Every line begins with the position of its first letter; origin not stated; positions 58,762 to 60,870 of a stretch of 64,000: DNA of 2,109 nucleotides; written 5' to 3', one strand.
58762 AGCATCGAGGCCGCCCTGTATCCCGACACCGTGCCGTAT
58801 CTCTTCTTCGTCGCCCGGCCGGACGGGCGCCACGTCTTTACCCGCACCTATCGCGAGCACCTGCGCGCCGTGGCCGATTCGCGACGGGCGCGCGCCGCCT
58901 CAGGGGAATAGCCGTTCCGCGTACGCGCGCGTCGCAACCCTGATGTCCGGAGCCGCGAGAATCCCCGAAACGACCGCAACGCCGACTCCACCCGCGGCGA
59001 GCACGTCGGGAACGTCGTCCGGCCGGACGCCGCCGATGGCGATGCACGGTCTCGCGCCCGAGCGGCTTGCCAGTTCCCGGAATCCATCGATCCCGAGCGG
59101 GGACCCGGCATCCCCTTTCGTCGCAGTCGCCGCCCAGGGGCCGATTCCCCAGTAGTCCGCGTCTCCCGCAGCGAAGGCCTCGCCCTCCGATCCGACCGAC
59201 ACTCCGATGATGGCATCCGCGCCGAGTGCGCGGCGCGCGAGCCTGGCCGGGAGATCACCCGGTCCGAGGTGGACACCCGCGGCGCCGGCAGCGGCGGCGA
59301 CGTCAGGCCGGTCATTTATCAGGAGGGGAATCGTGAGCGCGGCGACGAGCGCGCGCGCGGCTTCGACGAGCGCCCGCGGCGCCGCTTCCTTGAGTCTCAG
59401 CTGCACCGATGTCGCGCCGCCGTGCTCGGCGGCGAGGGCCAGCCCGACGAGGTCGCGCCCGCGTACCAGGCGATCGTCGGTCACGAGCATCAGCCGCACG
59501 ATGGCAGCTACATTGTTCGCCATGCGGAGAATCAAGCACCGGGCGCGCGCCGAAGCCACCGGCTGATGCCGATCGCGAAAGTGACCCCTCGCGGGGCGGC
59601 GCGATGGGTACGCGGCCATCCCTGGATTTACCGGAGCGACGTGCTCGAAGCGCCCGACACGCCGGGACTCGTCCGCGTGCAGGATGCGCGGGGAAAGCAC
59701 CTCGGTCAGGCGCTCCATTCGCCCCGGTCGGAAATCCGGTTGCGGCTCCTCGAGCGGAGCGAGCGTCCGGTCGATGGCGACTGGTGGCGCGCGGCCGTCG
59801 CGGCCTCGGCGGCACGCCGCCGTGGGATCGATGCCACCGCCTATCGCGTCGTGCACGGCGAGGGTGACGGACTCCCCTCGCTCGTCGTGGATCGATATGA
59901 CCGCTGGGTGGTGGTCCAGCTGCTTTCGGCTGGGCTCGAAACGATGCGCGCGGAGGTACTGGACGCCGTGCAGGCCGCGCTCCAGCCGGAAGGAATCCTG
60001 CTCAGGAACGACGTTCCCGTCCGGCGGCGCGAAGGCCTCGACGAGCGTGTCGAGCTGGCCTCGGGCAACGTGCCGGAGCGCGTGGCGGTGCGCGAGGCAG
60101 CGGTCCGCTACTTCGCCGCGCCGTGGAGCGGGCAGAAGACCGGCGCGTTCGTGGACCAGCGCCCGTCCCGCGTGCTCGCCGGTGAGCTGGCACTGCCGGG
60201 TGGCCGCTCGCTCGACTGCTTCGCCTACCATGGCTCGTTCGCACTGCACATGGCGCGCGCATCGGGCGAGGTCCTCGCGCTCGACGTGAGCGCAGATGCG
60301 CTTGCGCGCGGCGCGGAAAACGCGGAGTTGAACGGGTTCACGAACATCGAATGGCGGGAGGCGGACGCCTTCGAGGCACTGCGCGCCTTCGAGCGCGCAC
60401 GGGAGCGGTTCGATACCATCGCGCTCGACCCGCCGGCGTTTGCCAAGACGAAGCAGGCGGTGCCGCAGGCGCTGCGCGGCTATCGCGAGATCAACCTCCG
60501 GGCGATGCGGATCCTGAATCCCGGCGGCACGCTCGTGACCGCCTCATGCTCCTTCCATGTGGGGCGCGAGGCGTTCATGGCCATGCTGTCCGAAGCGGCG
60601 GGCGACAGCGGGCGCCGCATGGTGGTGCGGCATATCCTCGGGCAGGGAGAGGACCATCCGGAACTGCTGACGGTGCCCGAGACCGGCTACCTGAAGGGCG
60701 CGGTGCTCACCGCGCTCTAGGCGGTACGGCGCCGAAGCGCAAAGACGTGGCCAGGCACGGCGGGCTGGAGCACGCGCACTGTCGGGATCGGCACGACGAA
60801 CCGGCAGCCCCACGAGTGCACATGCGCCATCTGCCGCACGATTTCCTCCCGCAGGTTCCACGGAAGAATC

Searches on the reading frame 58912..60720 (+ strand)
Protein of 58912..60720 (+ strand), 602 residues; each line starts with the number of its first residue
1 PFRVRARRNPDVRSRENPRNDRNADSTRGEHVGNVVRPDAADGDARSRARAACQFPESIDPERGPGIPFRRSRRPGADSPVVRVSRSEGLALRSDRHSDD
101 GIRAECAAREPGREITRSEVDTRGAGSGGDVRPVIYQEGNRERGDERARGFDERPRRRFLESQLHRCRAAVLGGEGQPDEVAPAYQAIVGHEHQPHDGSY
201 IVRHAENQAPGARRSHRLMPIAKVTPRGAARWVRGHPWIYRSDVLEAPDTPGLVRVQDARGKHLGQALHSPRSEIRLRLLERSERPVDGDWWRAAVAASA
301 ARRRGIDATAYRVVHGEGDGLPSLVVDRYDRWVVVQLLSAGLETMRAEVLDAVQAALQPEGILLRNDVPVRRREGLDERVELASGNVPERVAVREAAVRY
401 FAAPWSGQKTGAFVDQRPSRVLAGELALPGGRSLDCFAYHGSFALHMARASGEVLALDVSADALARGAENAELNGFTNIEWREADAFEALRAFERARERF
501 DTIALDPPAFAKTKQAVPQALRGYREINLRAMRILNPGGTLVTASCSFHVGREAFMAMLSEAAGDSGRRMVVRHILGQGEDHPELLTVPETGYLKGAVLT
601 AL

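Call 92: search_protein_families(library=pfam, proteins=[window:58912-60720:+], max_evalue=0.0001)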
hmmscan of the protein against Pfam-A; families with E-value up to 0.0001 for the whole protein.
window:58912-60720:+ (602 aa): 7 families
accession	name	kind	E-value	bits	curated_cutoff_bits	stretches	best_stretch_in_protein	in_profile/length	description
PF10672.15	Methyltrans_SAM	-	2.8e-14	53.5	27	1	371-561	66-254/286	S-adenosylmethionine-dependent methyltransferase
PF17785.7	PUA_3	-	3.6e-14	52.7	22.6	1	223-282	2-64/64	PUA-like domain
PF13847.12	Methyltransf_31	-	2e-11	44.2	27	1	431-553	5-116/145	Methyltransferase domain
PF13649.12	Methyltransf_25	-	2.6e-07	31.7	27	1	440-505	8-70/97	Methyltransferase domain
PF03602.21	Cons_hypoth95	-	1.4e-05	25.3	24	1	428-521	40-136/182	Conserved hypothetical protein 95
PF05175.20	MTS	-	1.6e-05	25.1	23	1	419-546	20-141/170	Methyltransferase small domain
PF08242.18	Methyltransf_12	-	3.6e-05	24.8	30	0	440-504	7-70/98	Methyltransferase domain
